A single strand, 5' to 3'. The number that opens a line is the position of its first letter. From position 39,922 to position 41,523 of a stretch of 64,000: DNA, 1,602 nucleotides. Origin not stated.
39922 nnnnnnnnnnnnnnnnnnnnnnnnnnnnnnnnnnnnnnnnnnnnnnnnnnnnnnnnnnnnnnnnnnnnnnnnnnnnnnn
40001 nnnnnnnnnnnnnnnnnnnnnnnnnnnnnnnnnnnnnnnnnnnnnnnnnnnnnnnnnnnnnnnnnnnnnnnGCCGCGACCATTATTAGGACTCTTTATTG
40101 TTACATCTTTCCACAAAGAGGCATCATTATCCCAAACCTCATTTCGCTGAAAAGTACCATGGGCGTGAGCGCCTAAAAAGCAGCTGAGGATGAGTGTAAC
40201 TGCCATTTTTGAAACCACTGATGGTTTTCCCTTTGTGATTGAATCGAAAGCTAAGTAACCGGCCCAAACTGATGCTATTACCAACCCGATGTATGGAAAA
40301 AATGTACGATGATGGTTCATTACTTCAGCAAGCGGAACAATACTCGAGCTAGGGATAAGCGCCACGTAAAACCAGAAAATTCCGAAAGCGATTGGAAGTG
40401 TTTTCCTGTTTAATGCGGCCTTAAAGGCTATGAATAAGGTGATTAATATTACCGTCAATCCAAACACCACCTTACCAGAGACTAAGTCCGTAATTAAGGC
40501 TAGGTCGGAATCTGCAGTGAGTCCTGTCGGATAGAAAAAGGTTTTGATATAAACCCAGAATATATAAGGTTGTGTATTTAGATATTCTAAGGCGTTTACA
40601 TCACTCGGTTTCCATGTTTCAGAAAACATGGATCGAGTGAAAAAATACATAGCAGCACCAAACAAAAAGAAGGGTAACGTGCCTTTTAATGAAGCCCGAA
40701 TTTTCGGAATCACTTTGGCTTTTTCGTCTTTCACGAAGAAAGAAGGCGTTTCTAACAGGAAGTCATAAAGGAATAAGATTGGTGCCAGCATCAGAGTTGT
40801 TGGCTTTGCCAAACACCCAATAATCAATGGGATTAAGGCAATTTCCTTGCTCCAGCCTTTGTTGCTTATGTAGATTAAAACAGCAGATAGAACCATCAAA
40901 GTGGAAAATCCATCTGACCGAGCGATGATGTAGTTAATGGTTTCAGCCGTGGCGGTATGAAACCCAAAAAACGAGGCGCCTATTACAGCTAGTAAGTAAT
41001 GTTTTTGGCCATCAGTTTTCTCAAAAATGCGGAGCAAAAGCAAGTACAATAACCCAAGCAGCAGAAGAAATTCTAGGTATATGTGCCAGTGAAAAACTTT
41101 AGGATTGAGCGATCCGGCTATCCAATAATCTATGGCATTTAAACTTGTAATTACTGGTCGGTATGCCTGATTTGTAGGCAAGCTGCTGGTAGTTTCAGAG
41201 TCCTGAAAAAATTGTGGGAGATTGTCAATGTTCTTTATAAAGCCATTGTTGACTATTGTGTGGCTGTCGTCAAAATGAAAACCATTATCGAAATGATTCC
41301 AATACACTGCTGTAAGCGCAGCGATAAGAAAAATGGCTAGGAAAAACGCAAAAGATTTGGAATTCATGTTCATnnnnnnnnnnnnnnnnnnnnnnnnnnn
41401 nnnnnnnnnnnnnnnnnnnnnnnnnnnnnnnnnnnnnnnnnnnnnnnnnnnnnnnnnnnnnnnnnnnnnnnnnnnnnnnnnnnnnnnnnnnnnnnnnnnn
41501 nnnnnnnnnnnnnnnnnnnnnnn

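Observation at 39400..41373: TMTC-like first-loop motif (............) in a bacterial GT-C enzyme fused to TPR repeats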

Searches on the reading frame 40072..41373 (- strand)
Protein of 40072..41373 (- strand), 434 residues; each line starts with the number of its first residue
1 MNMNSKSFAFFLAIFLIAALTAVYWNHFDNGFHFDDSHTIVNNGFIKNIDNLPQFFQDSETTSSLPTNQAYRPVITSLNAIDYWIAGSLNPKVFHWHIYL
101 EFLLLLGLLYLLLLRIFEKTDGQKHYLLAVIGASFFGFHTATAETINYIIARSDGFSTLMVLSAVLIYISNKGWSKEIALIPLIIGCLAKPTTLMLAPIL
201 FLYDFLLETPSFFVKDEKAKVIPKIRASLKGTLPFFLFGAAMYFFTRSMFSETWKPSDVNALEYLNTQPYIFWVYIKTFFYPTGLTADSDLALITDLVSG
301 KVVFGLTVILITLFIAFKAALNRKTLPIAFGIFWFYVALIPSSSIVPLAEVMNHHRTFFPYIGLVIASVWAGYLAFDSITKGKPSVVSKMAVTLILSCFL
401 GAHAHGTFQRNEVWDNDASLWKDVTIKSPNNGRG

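Call 5: find_homologous_proteins(query=window:40072-41373:-, max_evalue=0.001)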
Query seq(434 aa) (434 aa): 685 proteins with E <= 0.001 among 8000 candidates; the best 120 are listed.
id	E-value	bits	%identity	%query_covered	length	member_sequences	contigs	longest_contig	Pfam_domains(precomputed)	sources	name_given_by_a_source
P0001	1.8e-287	971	100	100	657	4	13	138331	PF14559.13,PF13414.13,PF00515.35,PF13424.13,PF13432.13,PF13428.13,PF13181.13,PF07719.24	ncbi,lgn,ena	-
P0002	1.3e-270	916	94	100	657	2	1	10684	PF14559.13,PF13414.13,PF13371.13,PF00515.35,PF13424.13,PF13432.13,PF13428.13,PF13181.13,PF07719.24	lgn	-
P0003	1.2e-221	754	75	100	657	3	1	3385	PF14559.13,PF13414.13,PF00515.35,PF13424.13,PF13432.13,PF13428.13,PF13181.13,PF07719.24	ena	-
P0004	8.6e-218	742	74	100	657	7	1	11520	PF13414.13,PF13176.13,PF13428.13,PF13374.13,PF14559.13,PF13371.13,PF00515.35,PF13424.13,PF21033.5,PF13432.13,PF13181.13,PF07719.24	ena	-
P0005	2.0e-212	724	73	100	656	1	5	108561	PF14559.13,PF13414.13,PF13371.13,PF00515.35,PF13424.13,PF21033.5,PF13432.13,PF13428.13,PF13181.13,PF07719.24,PF13374.13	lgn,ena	-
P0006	8.0e-212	722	73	100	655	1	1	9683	PF13414.13,PF13176.13,PF13428.13,PF13374.13,PF14559.13,PF13371.13,PF00515.35,PF13424.13,PF13432.13,PF13181.13,PF07719.24,PF13174.13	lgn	-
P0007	1.3e-210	718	72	100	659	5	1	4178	PF14559.13,PF23914.2,PF13414.13,PF13371.13,PF00515.35,PF13424.13,PF21033.5,PF13432.13,PF13428.13,PF13181.13,PF07719.24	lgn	-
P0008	1.7e-209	714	72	100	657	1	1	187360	PF14559.13,PF23914.2,PF13414.13,PF13371.13,PF00515.35,PF13424.13,PF21033.5,PF13432.13,PF13428.13,PF13181.13,PF07719.24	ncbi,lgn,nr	ncbi:MAG: tetratricopeptide repeat protein [Flavobacteriales bacterium]|nr:tetratricopeptide repeat 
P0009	3.0e-209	714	72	100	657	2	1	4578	PF14559.13,PF13431.13,PF23914.2,PF13414.13,PF13371.13,PF00515.35,PF13424.13,PF13432.13,PF13428.13,PF13181.13,PF07719.24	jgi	jgi:tetratricopeptide (TPR) repeat protein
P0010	5.2e-209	713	71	100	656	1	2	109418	PF14559.13,PF23914.2,PF13414.13,PF13371.13,PF00515.35,PF13424.13,PF13432.13,PF13428.13,PF13181.13,PF07719.24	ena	-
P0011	4.6e-201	687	67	100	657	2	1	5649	PF13431.13,PF23914.2,PF13414.13,PF13428.13,PF13374.13,PF14559.13,PF13371.13,PF00515.35,PF13424.13,PF13432.13,PF13181.13,PF07719.24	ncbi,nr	ncbi:MAG: tetratricopeptide repeat protein [Bacteroidetes bacterium]|nr:MAG: tetratricopeptide repea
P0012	1.8e-199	681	69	100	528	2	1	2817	PF07719.24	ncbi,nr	ncbi:MAG: tetratricopeptide repeat protein, partial [Flavobacteriales bacterium]|nr:tetratricopeptid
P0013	3.9e-194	664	67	100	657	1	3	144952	PF13431.13,PF13414.13,PF13428.13,PF13374.13,PF14559.13,PF13371.13,PF00515.35,PF12895.14,PF13424.13,PF21033.5,PF13432.13,PF13181.13,PF07719.24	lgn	-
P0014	8.4e-194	663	67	100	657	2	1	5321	PF14559.13,PF00515.35,PF13424.13,PF13432.13,PF13428.13,PF13181.13,PF07719.24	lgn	-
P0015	3.7e-193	661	68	100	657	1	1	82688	PF13431.13,PF23914.2,PF13414.13,PF13428.13,PF13374.13,PF14559.13,PF13371.13,PF00515.35,PF13424.13,PF21033.5,PF13432.13,PF13181.13,PF07719.24,PF13174.13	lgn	-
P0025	4.6e-183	627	64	100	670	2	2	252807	PF23914.2,PF25060.1,PF13414.13,PF13428.13,PF14559.13,PF13371.13,PF00515.35,PF13424.13,PF21033.5,PF13432.13,PF13181.13,PF07719.24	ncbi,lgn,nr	ncbi:MAG: tetratricopeptide repeat protein [Flavobacteriales bacterium]|nr:tetratricopeptide repeat 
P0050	1.3e-159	550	59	97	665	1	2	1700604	PF14559.13,PF13431.13,PF13414.13,PF13371.13,PF00515.35,PF13424.13,PF13432.13,PF13428.13,PF13181.13,PF07719.24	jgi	jgi:tetratricopeptide (TPR) repeat protein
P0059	6.3e-150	518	54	99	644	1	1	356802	PF14559.13,PF00515.35,PF13424.13,PF13432.13,PF13428.13,PF07719.24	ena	-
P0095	7.9e-101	356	43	97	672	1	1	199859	PF14559.13,PF13431.13,PF23914.2,PF00515.35,PF13424.13,PF13432.13,PF13428.13,PF13181.13,PF07719.24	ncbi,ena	-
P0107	3.6e-99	351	43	96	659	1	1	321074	PF14559.13,PF13431.13,PF00515.35,PF12895.14,PF13424.13,PF13432.13,PF13428.13,PF13181.13,PF07719.24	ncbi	ncbi:MAG: tetratricopeptide repeat protein [Chitinophagales bacterium]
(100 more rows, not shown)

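Call 13: search_protein_families(library=pfam, proteins=[window:40072-41373:-], max_evalue=10)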
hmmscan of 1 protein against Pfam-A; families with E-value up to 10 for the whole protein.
window:40072-41373:- (434 aa): 0 families

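Call 16: search_solved_structures(query=A2, max_evalue=10, show_alignments=3)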
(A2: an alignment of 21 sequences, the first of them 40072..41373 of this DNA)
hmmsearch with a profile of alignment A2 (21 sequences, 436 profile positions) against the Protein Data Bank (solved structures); distinct sequences matched with E-value up to 10: 0.

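Call 22: find_encoding_contigs(protein=P0050, flank=6000, max_places=2)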
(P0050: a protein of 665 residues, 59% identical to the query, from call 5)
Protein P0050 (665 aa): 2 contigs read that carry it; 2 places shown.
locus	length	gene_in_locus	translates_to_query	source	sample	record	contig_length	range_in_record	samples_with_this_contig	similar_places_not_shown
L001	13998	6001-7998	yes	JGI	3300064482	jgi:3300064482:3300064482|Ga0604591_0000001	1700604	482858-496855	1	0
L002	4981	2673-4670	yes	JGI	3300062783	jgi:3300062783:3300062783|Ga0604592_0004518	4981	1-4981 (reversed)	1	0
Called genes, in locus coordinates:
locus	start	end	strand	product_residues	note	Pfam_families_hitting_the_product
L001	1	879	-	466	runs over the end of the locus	PF00120:Gln-synt_C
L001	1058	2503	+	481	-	PF18203:IPTL-CTERM (weak)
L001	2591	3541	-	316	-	-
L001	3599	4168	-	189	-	PF00903:Glyoxalase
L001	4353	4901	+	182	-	-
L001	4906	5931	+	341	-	PF12680:SnoaL_2 (weak), PF14534:DUF4440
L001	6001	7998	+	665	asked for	PF13432:TPR_16 (faint), PF13371:TPR_9 (faint), PF13431:TPR_17 (faint), PF14559:TPR_19 (faint), PF07719:TPR_2 (weak), PF13181:TPR_8 (faint), PF13414:TPR_11 (faint), PF00515:TPR_1 (weak), +2 more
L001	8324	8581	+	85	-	PF13499:EF-hand_7 (faint), PF00036:EF-hand_1 (faint), PF13202:EF-hand_5 (faint)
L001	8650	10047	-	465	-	PF11824:DUF3344 (weak)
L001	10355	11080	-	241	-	PF01797:Y1_Tnp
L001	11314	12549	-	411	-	PF08757:CotH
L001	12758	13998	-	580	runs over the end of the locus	-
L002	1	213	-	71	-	?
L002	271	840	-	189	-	PF00903:Glyoxalase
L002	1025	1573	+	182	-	-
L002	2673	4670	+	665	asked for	PF13432:TPR_16 (faint), PF13371:TPR_9 (faint), PF13431:TPR_17 (faint), PF14559:TPR_19 (faint), PF07719:TPR_2 (weak), PF13181:TPR_8 (faint), PF13414:TPR_11 (faint), PF00515:TPR_1 (weak), +2 more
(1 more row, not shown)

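Call 23: find_encoding_contigs(protein=P0107, flank=6000, max_places=2)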
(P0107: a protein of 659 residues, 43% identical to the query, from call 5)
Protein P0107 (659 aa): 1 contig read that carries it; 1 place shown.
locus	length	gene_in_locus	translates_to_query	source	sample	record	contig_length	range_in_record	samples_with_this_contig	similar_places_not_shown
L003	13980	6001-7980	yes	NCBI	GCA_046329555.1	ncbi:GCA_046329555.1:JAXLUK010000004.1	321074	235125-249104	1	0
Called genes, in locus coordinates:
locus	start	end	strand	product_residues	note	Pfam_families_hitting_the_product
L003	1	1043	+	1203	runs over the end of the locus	PF13573:SprB, PF06832:BiPBP_C (faint), PF13573:SprB, PF13585:CHU_C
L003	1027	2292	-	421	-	-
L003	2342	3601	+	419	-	-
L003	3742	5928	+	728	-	PF12437:GSIII_N, PF00120:Gln-synt_C, PF18318:Gln-synt_C-ter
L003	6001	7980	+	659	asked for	PF13431:TPR_17 (faint), PF12895:ANAPC3 (faint), PF13432:TPR_16 (faint), PF00515:TPR_1 (faint), PF07719:TPR_2 (faint), PF13181:TPR_8 (faint), PF13424:TPR_12 (faint), PF14559:TPR_19, +1 more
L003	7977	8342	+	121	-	PF01713:Smr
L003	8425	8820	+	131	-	-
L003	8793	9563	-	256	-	PF01497:Peripla_BP_2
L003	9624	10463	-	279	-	PF18962:Por_Secre_tail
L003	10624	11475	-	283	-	PF18962:Por_Secre_tail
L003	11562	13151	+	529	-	PF00282:Pyridoxal_deC, PF00266:Aminotran_5 (weak), PF01041:DegT_DnrJ_EryC1 (weak)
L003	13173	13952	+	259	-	PF08239:SH3_3 (weak), PF18348:SH3_16, PF00877:NLPC_P60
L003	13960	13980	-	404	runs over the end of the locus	PF00266:Aminotran_5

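Call 24: find_encoding_contigs(protein=P0008, flank=7000, max_places=2)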
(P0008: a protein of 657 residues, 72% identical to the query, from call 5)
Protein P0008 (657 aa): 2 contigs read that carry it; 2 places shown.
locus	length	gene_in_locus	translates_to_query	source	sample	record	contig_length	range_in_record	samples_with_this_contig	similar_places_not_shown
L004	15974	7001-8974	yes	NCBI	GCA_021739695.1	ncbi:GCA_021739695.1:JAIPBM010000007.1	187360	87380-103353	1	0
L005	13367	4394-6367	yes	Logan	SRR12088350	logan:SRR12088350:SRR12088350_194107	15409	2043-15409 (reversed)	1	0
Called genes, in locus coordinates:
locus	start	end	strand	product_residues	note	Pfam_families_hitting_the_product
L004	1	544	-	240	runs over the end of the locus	PF00005:ABC_tran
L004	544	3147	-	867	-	PF13620:CarboxypepD_reg, PF13715:CarbopepD_reg_2, PF18939:DUF5686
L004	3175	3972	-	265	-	PF00902:TatC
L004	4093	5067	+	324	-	PF03706:LPG_synthase_TM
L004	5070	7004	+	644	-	PF13181:TPR_8 (faint), PF13176:TPR_7 (faint), PF13432:TPR_16 (faint), PF07719:TPR_2 (faint), PF13414:TPR_11 (faint), PF13424:TPR_12 (faint), PF13428:TPR_14 (faint), PF00515:TPR_1, +3 more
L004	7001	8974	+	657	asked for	PF07719:TPR_2 (faint), PF13181:TPR_8 (faint), PF13371:TPR_9 (faint), PF13424:TPR_12 (faint), PF13432:TPR_16 (faint), PF23914:TPR_CcmH_CycH (faint), PF14559:TPR_19 (weak), PF00515:TPR_1, +3 more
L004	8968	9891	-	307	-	PF13469:Sulfotransfer_3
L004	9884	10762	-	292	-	PF00535:Glycos_transf_2, PF10111:Glyco_tranf_2_2 (weak)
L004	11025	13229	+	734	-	PF00270:DEAD, PF04851:ResIII (weak), PF00271:Helicase_C, PF16124:RecQ_Zn_bind, PF09382:RQC, PF00570:HRDC, PF14493:HTH_40 (weak), PF21220:RecQ-1-like_HTH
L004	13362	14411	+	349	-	PF02628:COX15-CtaA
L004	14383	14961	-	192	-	PF25593:GldD_lipo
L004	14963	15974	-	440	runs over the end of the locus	PF01595:CNNM, PF00571:CBS, PF03471:CorC_HlyC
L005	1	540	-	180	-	?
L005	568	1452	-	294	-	PF00902:TatC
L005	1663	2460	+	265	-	PF03706:LPG_synthase_TM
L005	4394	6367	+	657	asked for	PF07719:TPR_2 (faint), PF13181:TPR_8 (faint), PF13371:TPR_9 (faint), PF13424:TPR_12 (faint), PF13432:TPR_16 (faint), PF23914:TPR_CcmH_CycH (faint), PF14559:TPR_19 (weak), PF00515:TPR_1, +3 more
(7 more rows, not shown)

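Call 25: find_encoding_contigs(protein=P0025, flank=7000, max_places=2)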
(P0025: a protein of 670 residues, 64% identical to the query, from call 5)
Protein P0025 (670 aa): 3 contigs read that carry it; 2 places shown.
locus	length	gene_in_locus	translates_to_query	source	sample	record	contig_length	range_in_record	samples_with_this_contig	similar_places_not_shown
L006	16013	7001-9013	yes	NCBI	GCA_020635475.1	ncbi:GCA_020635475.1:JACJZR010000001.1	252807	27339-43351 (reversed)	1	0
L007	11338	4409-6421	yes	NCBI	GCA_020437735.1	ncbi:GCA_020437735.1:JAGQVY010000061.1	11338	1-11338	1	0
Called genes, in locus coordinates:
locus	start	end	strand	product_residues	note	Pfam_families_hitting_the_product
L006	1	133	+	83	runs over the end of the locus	PF02700:PurS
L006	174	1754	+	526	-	PF13231:PMT_2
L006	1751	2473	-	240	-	PF00005:ABC_tran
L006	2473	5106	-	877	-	PF13620:CarboxypepD_reg, PF13715:CarbopepD_reg_2, PF18939:DUF5686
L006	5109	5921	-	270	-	PF00902:TatC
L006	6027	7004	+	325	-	PF03706:LPG_synthase_TM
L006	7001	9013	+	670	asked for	PF25060:ARM_TT21_2nd (faint), PF13371:TPR_9 (faint), PF13432:TPR_16 (faint), PF23914:TPR_CcmH_CycH (faint), PF07719:TPR_2 (faint), PF13181:TPR_8 (faint), PF14559:TPR_19 (weak), PF00515:TPR_1 (weak), +4 more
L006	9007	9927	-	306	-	PF13469:Sulfotransfer_3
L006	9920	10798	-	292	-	PF00535:Glycos_transf_2, PF10111:Glyco_tranf_2_2 (weak)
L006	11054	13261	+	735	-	PF00270:DEAD, PF04851:ResIII (faint), PF00271:Helicase_C, PF16124:RecQ_Zn_bind, PF09382:RQC, PF00570:HRDC, PF21220:RecQ-1-like_HTH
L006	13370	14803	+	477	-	PF03062:MBOAT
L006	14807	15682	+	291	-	PF27429:LB_356 (faint)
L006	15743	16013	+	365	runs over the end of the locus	PF02628:COX15-CtaA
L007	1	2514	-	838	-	PF13620:CarboxypepD_reg, PF13715:CarbopepD_reg_2, PF18939:DUF5686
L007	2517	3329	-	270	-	PF00902:TatC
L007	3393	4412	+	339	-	PF03706:LPG_synthase_TM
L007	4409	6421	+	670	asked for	PF25060:ARM_TT21_2nd (faint), PF13371:TPR_9 (faint), PF13432:TPR_16 (faint), PF23914:TPR_CcmH_CycH (faint), PF07719:TPR_2 (faint), PF13181:TPR_8 (faint), PF14559:TPR_19 (weak), PF00515:TPR_1 (weak), +4 more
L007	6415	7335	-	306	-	PF13469:Sulfotransfer_3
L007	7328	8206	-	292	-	PF00535:Glycos_transf_2, PF10111:Glyco_tranf_2_2 (weak)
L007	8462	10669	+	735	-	PF00270:DEAD, PF04851:ResIII (faint), PF00271:Helicase_C, PF16124:RecQ_Zn_bind, PF09382:RQC, PF00570:HRDC, PF21220:RecQ-1-like_HTH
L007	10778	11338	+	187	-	?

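Call 27: predict_structure(alignment_id=A2)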
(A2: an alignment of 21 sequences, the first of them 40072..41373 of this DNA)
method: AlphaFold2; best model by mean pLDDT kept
length: 434 residues; sequences in the alignment: 21
mean_pLDDT: 84.9   pTM: 0.89
mean pLDDT of the five models: 84.9, 84.9, 83.1, 82.6, 78.1
residues with pLDDT >= 90: 210; 70-90: 164; 50-70: 45; < 50: 15
segments of 3 or more residues with pLDDT < 50: 344-355
pLDDT, mean of each block of 10 residues (from residue 1): 78 95 89 78 88 82 65 86 93 92 97 95 93 94 78 88 97 94 92 90 90 76 86 94 82 60 76 87 67 79 91 96 95 91 51 62 96 94 88 93 91 79 74 49
secondary structure, 60 per line:
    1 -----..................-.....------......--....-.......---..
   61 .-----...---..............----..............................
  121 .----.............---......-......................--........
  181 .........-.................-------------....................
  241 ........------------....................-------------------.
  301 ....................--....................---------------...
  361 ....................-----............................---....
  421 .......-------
elements in order: H6-23 H25-29 H36-41 H44-47 H49-55 H73-86 H91-121 H126-138 H142-147 H149-170 H173-189 H191-207 H221-248 H261-280 H300-320 H323-342 H358-380 H386-413 H417-427

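Call 29: fold_search(model_id=the predicted structure, library=pdb)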
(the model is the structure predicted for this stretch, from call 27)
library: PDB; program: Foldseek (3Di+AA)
matches with E <= 10: 541; with E <= 0.001: 3
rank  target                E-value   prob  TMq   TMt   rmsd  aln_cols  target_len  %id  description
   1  5gmy_A                1.0e-05  1.00  0.47  0.28  14.5       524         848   14  Crystal structure of the Archaeoglobus fulgidus oligosaccharyltransferase (O29867_ARCFU) tethered with an acceptor pep (released 2017-02-01)
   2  7e9s_A                3.2e-04  1.00  0.48  0.27  14.4       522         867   14  Archaeal oligosaccharyltransferase AglB from Archaeoglobus fulgidus in complex with an inhibitory peptide and a dolich (released 2021-09-08)
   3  5f15                  7.8e-04  1.00  0.44  0.37  12.5       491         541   12  Crystal Structure of ArnT from Cupriavidus metallidurans bound to Undecaprenyl phosphate (released 2016-02-17)
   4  3wak                  1.0e-03  1.00  0.41  0.24  15.6       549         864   12  Crystal structure of the Archaeoglobus fulgidus oligosaccharyltransferase (O29867_ARCFU) in the apo form (released 2013-10-30)
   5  8age_A                1.6e-03  1.00  0.47  0.35  11.9       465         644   10  Structure of yeast oligosaccharylransferase complex with acceptor peptide bound (released 2022-12-07)
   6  8agc_A                2.1e-03  1.00  0.43  0.30  16.5       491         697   11  Structure of yeast oligosaccharylransferase complex with lipid-linked oligosaccharide and non-acceptor peptide bound (released 2022-12-07)
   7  7oci_F                3.4e-03  1.00  0.45  0.33  12.2       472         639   12  Cryo-EM structure of yeast Ost6p containing oligosaccharyltransferase complex (released 2022-02-16)
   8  6s7t_A                3.9e-03  1.00  0.45  0.30  14.0       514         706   10  Cryo-EM structure of human oligosaccharyltransferase complex OST-B (released 2019-12-18)
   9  9n9j_I                4.4e-03  1.00  0.44  0.30  15.3       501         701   10  Structure of a GRP94 folding intermediate engaged with a CCDC134- and FKBP11-bound secretory translocon (released 2025-11-19)
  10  6ezn_F                8.9e-03  1.00  0.46  0.34  13.1       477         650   12  Cryo-EM structure of the yeast oligosaccharyltransferase (OST) complex (released 2018-01-17)
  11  8b6l_I                9.3e-03  1.00  0.42  0.30  16.8       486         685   10  Subtomogram average of the human Sec61-TRAP-OSTA-translocon (released 2022-12-07)
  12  3rce_A                1.0e-02  1.00  0.45  0.32  14.4       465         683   13  Bacterial oligosaccharyltransferase PglB (released 2011-06-15)
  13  6s7o_A                1.8e-02  1.00  0.46  0.33  12.9       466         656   11  Cryo-EM structure of human oligosaccharyltransferase complex OST-A (released 2019-12-18)
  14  5ogl_A                3.0e-02  0.99  0.45  0.31  11.9       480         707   14  Structure of bacterial oligosaccharyltransferase PglB in complex with an acceptor peptide and an lipid-linked oligosac (released 2017-10-25)
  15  9dm5                  6.3e-02  0.95  0.37  0.40  11.6       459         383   13  Product-Bound mannosyltransferase PimE (released 2025-06-25)
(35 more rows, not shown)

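Call 31: find_encoding_contigs(protein=P0059, flank=7000, max_places=1)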
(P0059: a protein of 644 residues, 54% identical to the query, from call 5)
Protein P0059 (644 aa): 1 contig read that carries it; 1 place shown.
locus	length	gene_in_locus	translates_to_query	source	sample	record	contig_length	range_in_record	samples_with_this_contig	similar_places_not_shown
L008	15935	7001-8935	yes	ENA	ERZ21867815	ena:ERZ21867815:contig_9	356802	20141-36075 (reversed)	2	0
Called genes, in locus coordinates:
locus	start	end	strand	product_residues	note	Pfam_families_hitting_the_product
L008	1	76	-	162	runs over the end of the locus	PF04542:Sigma70_r2, PF08281:Sigma70_r4_2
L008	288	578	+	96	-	PF00166:Cpn10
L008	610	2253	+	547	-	PF00118:Cpn60_TCP1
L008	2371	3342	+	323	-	PF03706:LPG_synthase_TM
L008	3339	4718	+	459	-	PF07992:Pyr_redox_2 (faint)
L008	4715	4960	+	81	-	-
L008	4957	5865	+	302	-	PF01370:Epimerase, PF02719:Polysacc_synt_2 (faint), PF04321:RmlD_sub_bind (weak), PF05368:NmrA (faint), PF07993:NAD_binding_4 (faint), PF13460:NAD_binding_10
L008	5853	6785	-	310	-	PF13469:Sulfotransfer_3 (weak)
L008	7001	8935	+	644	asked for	PF13432:TPR_16 (faint), PF00515:TPR_1 (faint), PF07719:TPR_2 (faint), PF13424:TPR_12 (faint), PF13428:TPR_14 (faint), PF14559:TPR_19 (faint)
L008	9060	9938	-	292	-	PF00535:Glycos_transf_2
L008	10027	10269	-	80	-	-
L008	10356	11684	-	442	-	-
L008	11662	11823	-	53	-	-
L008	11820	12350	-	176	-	PF18203:IPTL-CTERM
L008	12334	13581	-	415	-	-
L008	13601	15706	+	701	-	PF14312:FG-GAP_2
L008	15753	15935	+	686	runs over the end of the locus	PF14312:FG-GAP_2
